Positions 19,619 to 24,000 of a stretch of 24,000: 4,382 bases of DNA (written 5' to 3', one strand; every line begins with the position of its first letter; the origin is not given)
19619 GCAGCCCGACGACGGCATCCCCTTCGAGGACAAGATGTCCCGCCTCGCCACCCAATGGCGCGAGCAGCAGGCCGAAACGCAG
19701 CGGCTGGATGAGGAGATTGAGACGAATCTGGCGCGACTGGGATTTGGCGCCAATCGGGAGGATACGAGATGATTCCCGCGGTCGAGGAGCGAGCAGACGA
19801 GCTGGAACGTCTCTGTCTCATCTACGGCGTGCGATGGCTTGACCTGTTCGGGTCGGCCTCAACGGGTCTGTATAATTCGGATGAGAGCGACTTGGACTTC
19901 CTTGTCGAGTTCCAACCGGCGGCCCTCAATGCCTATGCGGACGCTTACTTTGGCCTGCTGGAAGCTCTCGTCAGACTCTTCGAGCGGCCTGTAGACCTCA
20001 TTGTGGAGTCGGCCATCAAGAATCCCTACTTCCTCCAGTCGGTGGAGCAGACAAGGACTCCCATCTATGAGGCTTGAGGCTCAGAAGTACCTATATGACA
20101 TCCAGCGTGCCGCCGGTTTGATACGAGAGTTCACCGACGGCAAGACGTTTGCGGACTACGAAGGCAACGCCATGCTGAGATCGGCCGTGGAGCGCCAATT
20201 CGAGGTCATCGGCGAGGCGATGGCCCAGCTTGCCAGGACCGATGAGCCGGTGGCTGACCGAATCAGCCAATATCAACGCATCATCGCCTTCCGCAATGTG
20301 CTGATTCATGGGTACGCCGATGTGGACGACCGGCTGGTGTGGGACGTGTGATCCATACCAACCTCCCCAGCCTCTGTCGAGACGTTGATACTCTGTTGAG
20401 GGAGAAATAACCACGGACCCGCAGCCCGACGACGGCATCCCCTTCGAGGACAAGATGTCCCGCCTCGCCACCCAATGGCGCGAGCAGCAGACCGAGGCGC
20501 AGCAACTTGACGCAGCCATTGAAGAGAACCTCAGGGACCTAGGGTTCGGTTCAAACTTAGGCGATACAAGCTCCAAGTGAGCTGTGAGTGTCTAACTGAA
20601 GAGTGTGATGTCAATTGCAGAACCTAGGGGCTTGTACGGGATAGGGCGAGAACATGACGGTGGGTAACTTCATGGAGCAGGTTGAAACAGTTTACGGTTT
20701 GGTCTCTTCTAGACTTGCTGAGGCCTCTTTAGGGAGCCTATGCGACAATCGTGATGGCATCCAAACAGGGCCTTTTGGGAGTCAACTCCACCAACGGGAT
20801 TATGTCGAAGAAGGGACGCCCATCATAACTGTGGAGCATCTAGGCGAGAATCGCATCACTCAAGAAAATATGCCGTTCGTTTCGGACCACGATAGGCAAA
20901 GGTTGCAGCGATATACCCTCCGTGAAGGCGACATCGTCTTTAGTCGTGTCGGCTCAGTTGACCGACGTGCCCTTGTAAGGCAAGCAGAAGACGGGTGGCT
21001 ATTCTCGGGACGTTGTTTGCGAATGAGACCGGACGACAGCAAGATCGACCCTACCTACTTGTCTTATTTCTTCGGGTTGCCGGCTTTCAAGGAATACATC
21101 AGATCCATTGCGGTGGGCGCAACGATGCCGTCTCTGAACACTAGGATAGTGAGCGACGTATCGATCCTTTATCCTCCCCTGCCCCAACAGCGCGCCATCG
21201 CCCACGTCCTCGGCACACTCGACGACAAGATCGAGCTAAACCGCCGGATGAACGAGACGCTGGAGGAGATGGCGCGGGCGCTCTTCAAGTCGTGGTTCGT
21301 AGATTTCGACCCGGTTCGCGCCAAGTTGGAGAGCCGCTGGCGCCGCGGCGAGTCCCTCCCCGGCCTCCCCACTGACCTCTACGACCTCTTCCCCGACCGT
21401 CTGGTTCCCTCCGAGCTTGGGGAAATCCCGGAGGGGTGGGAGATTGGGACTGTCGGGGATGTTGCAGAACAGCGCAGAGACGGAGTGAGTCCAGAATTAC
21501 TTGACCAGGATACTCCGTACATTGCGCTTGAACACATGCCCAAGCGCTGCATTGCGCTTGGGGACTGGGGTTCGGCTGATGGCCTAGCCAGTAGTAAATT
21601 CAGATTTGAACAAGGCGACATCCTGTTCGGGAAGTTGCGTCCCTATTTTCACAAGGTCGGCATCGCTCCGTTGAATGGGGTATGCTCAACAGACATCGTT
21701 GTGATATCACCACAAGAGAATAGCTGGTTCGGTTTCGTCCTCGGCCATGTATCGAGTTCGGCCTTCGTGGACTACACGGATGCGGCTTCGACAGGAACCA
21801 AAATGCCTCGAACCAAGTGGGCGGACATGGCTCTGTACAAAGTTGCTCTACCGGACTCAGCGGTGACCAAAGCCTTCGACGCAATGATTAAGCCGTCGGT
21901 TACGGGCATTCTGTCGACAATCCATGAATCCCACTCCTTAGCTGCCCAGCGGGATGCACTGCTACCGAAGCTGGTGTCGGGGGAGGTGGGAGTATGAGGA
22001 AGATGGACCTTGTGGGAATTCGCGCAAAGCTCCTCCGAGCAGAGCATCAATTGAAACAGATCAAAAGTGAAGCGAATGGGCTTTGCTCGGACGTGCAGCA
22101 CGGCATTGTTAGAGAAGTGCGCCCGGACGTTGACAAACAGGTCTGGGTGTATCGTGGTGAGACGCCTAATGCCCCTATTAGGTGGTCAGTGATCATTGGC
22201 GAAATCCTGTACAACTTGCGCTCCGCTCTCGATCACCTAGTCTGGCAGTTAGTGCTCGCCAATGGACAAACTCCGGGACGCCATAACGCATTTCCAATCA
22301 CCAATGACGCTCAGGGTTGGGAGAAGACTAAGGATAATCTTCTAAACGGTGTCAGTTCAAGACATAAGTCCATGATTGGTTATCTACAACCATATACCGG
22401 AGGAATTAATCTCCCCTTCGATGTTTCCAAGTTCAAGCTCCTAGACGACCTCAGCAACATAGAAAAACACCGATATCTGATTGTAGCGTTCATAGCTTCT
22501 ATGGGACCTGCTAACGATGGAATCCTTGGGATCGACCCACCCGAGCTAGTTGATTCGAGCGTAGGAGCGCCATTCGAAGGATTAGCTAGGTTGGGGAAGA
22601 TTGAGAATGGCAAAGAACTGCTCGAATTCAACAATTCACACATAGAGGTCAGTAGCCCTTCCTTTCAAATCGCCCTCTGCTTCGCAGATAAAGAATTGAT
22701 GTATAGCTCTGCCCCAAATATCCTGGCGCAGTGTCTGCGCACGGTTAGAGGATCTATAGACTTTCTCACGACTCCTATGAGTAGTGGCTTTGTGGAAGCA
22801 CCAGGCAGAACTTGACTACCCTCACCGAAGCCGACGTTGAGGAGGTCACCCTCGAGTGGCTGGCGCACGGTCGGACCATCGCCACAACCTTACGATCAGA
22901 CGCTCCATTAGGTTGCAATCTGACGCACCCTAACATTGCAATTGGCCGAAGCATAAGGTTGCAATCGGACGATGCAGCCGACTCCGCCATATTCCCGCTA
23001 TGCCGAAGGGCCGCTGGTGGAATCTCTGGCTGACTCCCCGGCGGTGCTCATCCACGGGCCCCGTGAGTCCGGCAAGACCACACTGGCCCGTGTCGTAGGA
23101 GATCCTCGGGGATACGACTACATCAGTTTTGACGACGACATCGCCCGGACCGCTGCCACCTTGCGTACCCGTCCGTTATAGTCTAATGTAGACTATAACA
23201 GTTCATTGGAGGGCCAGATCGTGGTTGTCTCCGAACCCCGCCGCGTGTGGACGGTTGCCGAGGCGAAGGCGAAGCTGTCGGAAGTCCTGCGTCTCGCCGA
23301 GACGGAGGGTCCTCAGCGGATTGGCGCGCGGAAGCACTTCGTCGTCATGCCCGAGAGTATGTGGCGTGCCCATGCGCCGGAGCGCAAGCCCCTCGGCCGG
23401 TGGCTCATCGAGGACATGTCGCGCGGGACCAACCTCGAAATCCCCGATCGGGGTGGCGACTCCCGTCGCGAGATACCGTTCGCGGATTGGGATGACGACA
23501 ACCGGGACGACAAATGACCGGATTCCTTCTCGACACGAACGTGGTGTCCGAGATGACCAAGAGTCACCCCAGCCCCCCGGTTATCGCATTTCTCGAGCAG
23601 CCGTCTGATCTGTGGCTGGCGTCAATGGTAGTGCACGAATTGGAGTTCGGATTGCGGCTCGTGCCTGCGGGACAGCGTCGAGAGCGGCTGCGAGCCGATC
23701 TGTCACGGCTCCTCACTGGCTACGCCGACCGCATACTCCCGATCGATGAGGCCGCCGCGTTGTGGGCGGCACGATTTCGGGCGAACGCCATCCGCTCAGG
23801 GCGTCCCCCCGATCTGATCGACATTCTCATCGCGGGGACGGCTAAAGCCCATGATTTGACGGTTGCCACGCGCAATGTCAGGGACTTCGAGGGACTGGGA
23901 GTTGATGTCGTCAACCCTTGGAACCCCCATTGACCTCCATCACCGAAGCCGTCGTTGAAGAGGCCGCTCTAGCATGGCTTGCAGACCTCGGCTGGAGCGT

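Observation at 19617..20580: Perfect 72-bp direct repeat duplicates the hsdM 3' end on both sides of an MNT/HEPN cassette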

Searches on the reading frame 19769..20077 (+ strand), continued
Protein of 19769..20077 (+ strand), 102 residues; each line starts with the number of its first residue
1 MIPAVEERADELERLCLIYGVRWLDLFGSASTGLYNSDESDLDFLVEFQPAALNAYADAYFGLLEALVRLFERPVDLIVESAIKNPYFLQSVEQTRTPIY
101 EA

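Call 64: find_encoding_contigs(protein=P0011, flank=5000, max_places=4)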
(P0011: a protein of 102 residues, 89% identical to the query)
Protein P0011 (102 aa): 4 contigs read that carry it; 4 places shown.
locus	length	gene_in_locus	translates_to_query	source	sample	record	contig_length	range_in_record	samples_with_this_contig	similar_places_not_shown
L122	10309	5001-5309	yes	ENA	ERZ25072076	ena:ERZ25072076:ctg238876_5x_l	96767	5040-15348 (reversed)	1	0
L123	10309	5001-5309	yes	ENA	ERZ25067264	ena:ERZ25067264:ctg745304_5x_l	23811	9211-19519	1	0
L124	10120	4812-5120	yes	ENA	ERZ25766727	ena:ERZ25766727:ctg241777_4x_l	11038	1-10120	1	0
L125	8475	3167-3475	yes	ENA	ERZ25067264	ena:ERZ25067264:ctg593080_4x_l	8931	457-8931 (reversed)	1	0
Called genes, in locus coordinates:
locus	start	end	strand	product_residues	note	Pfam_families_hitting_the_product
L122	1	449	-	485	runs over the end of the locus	-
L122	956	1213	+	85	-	-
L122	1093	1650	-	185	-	PF05168:HEPN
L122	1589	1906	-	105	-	PF01909:NTP_transf_2, PF18765:Polbeta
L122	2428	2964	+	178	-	PF02586:SRAP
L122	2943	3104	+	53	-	-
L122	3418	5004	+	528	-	PF12161:HsdM_N, PF02384:N6_Mtase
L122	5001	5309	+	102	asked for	PF01909:NTP_transf_2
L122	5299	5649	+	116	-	PF01934:HepT-like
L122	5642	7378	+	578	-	PF18765:Polbeta, PF01420:Methylase_S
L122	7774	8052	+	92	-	-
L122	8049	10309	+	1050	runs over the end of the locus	PF04313:HSDR_N, PF04851:ResIII, PF18766:SWI2_SNF2, PF22679:T1R_D3-like, PF11867:T1RH-like_C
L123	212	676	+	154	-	-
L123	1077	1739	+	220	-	-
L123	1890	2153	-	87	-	-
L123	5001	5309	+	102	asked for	PF01909:NTP_transf_2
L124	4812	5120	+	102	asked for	PF01909:NTP_transf_2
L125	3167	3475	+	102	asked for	PF01909:NTP_transf_2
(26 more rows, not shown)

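Call 69: find_related_loci(query=window:19769-20077:+, collection=metagenome_contigs, flank=3000)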
Query window:19769-20077:+ (102 aa) in metagenome_contigs; peptide patterns used: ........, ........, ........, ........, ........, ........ (x = any residue, [..] = any of these).
511 stretches matched a pattern; 262 encode a relative of the query (tblastn E <= 1e-3); the best 80 are kept; 80 distinct loci.
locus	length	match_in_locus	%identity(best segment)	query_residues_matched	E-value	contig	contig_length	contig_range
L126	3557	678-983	83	1-102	5e-47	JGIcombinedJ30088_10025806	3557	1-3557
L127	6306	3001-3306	73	1-102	1e-46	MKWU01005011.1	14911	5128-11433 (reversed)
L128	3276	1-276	80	11-102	1e-46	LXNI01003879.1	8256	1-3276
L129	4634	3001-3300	74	1-100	1e-46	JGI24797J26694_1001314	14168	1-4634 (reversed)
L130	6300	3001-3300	74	1-100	1e-46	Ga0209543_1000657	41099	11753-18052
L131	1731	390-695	66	1-102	1e-41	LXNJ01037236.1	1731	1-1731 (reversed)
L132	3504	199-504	64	1-102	8e-41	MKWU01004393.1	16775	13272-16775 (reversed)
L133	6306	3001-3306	68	1-102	6e-40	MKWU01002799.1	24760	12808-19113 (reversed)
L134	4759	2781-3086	67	1-102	4e-40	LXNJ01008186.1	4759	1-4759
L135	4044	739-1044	66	1-102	1e-38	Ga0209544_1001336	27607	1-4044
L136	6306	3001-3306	66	1-102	1e-38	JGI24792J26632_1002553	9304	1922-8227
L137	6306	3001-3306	66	1-102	1e-38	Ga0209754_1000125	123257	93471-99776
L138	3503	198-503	62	1-102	7e-38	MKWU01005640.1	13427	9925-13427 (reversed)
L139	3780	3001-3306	63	1-102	3e-37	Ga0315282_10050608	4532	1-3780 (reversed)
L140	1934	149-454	61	1-102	2e-37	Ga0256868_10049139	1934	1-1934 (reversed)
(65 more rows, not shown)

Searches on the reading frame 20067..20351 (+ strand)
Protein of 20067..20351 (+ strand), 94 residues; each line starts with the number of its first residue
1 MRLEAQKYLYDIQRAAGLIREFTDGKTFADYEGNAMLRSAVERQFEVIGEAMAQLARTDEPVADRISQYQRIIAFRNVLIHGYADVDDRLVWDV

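Call 8: search_protein_families(library=pfam, proteins=[window:20067-20351:+], max_evalue=0.01)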
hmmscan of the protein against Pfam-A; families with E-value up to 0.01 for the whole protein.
window:20067-20351:+ (94 aa): 1 family
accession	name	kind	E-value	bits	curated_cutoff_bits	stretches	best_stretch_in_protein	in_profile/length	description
PF01934.22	HepT-like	-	3.1e-18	66.1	23.5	1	12-94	1-105/120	Ribonuclease HepT-like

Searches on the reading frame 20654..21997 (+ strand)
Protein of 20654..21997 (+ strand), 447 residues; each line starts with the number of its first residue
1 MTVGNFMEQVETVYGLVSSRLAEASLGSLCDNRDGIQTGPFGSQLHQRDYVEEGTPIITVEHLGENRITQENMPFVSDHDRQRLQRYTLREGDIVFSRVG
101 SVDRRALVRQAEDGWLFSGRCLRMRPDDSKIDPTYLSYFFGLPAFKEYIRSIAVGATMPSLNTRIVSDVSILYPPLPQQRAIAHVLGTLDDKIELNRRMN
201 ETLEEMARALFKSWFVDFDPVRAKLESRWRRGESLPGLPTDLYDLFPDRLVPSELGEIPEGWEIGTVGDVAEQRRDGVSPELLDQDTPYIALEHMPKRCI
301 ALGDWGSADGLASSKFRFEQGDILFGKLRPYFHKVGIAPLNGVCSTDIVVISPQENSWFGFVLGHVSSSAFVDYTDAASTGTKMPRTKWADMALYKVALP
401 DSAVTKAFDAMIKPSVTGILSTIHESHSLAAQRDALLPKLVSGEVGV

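Call 8: search_protein_families(library=pfam, proteins=[window:20654-21997:+], max_evalue=0.01)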
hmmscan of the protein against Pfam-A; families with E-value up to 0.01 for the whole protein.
window:20654-21997:+ (447 aa): 1 family
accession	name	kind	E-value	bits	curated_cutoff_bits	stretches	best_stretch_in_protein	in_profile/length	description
PF01420.25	Methylase_S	-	2.5e-15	57.5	22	1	54-205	31-168/168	Type I restriction modification DNA specificity domain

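Call 15: find_encoding_contigs(protein=window:20654-21997:+, flank=10000, max_places=10)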
Protein window:20654-21997:+ (447 aa): no gene with exactly this product is on record in the collection.

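Call 49: search_protein_families(library=padloc, proteins=[window:20654-21997:+], max_evalue=0.001)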
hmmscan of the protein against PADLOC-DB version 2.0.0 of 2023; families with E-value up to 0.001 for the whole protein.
window:20654-21997:+ (447 aa): 126 families (the best 25 are shown)
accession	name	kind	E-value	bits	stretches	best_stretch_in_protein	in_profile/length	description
PDLC03089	Specificity_I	-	2e-110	368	1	24-447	8-435/446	Type I specificity subunit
PDLC03168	Specificity_I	-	8.7e-91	303.7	1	37-445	15-444/459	Type I specificity subunit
PDLC03086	Specificity_I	-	2.1e-90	301.9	1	23-445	5-444/458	Type I specificity subunit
PDLC03092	Specificity_I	-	2.4e-61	206.2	1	54-447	31-397/397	Type I specificity subunit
PDLC03172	Specificity_I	-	5.5e-61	204.9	2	249-447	208-421/431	Type I specificity subunit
PDLC03069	Specificity_I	-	1.8e-58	196.5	3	25-210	194-378/387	Type I specificity subunit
PDLC03068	Specificity_I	-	3.1e-57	192.6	1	47-447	23-397/403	Type I specificity subunit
PDLC03066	Specificity_I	-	3.5e-55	185.5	1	124-446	119-433/441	Type I specificity subunit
PDLC03099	Specificity_I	-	2.5e-54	182.9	1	85-445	45-390/405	Type I specificity subunit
PDLC03100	Specificity_I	-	4.1e-52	176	2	20-214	195-387/392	Type I specificity subunit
PDLC03164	Specificity_I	-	7.9e-44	148.6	2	47-219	21-196/409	Type I specificity subunit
PDLC03154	Specificity_I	-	4.1e-43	146.4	2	45-217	21-191/406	Type I specificity subunit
PDLC03163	Specificity_I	-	1.6e-36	124.3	2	48-218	29-202/434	Type I specificity subunit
PDLC03136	Specificity_I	-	4.9e-34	115.9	1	124-272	4-147/316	Type I specificity subunit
PDLC03112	Specificity_I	-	4.6e-32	109.7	1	36-226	15-212/378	Type I specificity subunit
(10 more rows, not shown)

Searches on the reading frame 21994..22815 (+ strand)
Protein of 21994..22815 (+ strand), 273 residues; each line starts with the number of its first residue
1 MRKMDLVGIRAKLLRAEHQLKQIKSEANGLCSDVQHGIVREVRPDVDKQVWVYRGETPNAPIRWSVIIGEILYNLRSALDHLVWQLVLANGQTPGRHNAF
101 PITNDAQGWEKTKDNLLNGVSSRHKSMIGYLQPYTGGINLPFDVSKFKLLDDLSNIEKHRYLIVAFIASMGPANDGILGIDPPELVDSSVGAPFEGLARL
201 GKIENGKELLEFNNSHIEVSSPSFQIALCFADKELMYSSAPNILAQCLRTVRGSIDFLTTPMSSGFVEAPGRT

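Call 8: search_protein_families(library=pfam, proteins=[window:21994-22815:+], max_evalue=0.01)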
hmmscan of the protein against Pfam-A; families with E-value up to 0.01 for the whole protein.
window:21994-22815:+ (273 aa): 0 families

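Call 49: search_protein_families(library=padloc, proteins=[window:21994-22815:+], max_evalue=0.001)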
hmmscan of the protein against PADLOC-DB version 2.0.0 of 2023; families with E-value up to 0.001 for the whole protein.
window:21994-22815:+ (273 aa): 0 families

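Call 50: search_protein_families(library=ncbifam, proteins=[window:21994-22815:+], max_evalue=0.001)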
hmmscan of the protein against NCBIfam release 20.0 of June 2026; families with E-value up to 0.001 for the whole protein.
window:21994-22815:+ (273 aa): 0 families

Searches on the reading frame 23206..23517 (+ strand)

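Call 8: search_protein_families(library=pfam, proteins=[window:23206-23517:+], max_evalue=0.01)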
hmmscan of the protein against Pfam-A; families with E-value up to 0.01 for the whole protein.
window:23206-23517:+ (103 aa): 1 family
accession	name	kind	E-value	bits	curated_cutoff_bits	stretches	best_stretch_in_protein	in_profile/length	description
PF02604.26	PhdYeFM_antitox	-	3.3e-05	24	29.8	1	13-55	2-47/74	Antitoxin Phd_YefM, type II toxin-antitoxin system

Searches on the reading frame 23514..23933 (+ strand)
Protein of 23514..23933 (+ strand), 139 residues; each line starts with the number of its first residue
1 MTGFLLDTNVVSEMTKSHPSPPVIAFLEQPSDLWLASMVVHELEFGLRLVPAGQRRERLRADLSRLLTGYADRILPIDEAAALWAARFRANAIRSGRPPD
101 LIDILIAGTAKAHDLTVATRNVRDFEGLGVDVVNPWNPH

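Call 8: search_protein_families(library=pfam, proteins=[window:23514-23933:+], max_evalue=0.01)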
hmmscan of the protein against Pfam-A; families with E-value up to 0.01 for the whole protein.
window:23514-23933:+ (139 aa): 2 families
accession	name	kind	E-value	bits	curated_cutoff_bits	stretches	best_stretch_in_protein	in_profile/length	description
PF01850.27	PIN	-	1.5e-12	48.6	23.6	1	5-123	2-113/120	PIN domain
PF13401.12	AAA_22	-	0.0085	16.9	27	1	36-114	47-128/130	AAA domain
